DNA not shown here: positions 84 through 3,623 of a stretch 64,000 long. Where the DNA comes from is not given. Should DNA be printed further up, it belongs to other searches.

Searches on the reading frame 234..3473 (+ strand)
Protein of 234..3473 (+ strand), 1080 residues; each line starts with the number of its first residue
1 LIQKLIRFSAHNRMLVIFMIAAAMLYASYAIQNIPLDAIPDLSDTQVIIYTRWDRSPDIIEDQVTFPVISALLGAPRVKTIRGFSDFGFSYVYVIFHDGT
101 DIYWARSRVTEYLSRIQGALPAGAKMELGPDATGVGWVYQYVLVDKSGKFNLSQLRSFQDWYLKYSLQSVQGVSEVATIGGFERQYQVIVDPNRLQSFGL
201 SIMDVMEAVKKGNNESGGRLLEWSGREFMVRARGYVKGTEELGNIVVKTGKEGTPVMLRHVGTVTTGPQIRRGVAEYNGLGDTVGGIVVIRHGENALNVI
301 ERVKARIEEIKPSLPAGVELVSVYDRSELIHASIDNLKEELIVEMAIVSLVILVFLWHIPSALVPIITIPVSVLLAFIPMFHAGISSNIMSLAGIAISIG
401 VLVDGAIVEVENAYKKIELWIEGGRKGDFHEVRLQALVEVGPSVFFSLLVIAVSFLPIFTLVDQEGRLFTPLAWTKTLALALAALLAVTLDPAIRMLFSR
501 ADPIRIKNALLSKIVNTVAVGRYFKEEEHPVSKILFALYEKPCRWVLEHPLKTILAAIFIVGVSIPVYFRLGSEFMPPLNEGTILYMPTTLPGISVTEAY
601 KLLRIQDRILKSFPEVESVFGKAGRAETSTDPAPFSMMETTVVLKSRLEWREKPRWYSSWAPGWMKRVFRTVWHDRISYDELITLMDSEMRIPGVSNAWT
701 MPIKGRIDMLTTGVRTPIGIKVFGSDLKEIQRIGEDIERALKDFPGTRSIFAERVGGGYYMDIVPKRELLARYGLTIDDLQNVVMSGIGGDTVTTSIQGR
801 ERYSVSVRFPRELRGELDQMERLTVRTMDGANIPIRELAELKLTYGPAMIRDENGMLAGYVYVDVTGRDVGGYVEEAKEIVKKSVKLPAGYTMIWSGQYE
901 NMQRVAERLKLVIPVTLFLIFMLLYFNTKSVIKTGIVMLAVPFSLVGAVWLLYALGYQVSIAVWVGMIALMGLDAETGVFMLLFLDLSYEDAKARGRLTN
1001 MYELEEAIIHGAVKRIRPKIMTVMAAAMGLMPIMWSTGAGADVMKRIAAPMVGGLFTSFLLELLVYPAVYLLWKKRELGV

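Call 58: find_encoding_contigs(protein=window:234-3473:+, flank=10000, max_places=3)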
Protein seq(1080 aa) (1080 aa): no gene with exactly this product is on record in the collection.
